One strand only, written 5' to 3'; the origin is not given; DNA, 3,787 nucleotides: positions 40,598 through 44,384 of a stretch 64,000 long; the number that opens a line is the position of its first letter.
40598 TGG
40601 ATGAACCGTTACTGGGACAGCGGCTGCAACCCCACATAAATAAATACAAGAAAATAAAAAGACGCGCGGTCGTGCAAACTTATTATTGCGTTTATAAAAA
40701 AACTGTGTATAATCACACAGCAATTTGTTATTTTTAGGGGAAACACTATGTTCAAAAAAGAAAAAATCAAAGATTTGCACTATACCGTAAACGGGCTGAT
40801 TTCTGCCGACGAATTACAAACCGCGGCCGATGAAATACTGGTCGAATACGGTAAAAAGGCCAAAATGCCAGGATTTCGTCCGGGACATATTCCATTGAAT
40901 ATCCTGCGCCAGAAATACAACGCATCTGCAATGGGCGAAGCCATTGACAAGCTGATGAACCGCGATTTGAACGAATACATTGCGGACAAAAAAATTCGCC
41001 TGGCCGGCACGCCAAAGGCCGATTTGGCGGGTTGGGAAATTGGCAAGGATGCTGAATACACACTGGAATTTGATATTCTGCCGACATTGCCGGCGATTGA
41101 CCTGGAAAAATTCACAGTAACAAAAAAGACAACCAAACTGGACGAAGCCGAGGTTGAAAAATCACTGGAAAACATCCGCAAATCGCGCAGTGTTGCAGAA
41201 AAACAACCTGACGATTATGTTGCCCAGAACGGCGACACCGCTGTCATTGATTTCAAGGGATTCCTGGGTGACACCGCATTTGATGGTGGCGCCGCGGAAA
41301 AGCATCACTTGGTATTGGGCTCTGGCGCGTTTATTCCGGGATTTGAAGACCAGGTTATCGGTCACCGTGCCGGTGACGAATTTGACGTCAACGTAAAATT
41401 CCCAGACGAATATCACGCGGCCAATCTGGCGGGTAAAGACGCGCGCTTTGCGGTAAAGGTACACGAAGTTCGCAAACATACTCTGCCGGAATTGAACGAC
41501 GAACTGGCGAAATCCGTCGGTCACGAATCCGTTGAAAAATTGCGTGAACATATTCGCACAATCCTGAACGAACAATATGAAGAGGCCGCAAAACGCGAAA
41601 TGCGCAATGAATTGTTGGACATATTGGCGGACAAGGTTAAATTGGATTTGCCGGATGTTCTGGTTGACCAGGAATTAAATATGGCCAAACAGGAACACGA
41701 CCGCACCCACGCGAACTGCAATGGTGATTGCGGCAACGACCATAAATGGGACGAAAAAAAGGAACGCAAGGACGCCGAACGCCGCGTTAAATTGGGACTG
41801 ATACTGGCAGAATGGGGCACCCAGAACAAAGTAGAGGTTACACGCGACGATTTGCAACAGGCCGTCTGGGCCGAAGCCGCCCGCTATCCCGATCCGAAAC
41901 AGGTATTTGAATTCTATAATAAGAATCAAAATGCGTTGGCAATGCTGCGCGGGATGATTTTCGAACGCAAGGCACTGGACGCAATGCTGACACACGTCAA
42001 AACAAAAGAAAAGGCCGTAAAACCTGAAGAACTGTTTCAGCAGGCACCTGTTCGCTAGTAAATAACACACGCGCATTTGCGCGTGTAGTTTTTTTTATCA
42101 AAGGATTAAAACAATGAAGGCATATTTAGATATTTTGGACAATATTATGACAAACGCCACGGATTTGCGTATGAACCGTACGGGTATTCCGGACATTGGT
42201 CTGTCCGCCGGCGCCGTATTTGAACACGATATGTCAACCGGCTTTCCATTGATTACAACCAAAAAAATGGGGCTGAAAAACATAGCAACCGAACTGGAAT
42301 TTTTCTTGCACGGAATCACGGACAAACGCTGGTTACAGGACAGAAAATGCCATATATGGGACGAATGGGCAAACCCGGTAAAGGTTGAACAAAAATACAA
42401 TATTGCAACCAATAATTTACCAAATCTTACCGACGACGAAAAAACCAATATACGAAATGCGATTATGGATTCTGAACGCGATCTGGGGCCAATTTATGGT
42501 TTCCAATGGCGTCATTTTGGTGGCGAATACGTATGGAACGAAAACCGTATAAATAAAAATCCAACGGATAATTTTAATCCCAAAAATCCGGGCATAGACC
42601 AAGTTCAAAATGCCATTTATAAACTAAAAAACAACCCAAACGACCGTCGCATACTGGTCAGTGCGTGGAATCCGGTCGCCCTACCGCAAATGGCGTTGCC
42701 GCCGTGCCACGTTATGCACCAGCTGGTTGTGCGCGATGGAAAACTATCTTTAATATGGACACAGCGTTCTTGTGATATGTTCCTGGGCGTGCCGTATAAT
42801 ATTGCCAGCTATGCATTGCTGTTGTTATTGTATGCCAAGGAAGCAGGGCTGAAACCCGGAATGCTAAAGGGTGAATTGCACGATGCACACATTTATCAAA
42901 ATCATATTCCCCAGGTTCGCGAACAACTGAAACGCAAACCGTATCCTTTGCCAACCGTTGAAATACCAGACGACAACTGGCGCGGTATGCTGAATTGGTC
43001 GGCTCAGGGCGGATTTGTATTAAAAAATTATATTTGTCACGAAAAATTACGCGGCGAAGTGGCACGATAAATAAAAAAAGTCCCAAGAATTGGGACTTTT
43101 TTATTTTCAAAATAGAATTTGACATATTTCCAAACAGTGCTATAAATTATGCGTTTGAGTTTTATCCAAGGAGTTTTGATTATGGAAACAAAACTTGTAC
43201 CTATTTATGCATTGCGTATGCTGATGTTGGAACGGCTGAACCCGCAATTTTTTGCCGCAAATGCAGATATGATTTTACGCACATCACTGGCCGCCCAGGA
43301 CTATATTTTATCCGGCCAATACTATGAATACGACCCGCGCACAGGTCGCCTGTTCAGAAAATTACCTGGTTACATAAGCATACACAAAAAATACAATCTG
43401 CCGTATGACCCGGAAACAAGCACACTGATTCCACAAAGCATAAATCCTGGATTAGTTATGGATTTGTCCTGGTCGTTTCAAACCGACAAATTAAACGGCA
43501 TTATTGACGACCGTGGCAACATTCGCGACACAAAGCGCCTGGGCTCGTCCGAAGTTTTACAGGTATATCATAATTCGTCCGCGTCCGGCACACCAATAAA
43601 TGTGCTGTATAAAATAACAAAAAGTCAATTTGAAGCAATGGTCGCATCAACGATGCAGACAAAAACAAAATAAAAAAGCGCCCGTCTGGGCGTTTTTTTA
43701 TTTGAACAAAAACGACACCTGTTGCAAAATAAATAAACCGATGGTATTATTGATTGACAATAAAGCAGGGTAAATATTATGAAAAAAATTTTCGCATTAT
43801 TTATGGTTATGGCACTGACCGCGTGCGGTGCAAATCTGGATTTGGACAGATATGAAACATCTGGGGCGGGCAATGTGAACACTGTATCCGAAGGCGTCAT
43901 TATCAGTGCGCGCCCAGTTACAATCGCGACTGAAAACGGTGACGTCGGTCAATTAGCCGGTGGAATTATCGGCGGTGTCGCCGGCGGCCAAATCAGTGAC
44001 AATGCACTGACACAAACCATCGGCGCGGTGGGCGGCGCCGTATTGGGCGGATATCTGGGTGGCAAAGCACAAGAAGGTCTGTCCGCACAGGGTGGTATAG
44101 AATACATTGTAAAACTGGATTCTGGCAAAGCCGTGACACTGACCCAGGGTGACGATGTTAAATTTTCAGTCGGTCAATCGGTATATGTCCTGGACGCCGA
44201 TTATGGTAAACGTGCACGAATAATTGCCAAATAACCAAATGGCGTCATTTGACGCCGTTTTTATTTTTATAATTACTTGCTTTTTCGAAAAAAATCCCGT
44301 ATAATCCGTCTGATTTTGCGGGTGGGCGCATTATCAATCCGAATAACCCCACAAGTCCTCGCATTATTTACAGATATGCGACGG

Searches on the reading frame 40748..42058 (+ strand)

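Call 46: search_protein_families(library=pfam, proteins=[window:40748-42058:+], max_evalue=0.00001)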
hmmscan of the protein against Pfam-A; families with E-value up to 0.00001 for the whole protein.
window:40748-42058:+ (436 aa): 3 families
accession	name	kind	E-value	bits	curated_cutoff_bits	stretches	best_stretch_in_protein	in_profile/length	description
PF05697.18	Trigger_N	-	5.9e-30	104.9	22.2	1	3-143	4-144/144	Bacterial trigger factor protein (TF)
PF05698.19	Trigger_C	-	1.1e-29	104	22.7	1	261-414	1-161/162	Bacterial trigger factor protein (TF) C-terminus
PF00254.34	FKBP_C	-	4.4e-15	56.2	21.1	1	159-238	5-93/94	FKBP-type peptidyl-prolyl cis-trans isomerase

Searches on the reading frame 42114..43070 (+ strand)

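Call 47: search_protein_families(library=pfam, proteins=[window:42114-43070:+], max_evalue=0.00001)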
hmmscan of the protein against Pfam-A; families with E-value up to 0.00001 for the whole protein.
window:42114-43070:+ (318 aa): 1 family
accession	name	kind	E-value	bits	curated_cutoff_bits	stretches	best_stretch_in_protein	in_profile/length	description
PF00303.24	Thymidylat_synt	-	1.3e-86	290.5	24.3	1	2-317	1-265/266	Thymidylate synthase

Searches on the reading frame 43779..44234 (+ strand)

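Call 92: search_protein_families(library=pfam, proteins=[window:43779-44234:+], max_evalue=0.0001)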
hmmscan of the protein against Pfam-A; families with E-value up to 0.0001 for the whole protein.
window:43779-44234:+ (151 aa): 1 family
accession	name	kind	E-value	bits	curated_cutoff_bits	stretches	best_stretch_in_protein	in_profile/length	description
PF05433.20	Rick_17kDa_Anti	-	9.4e-06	25.9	24.2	1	57-97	2-42/43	Glycine zipper 2TM domain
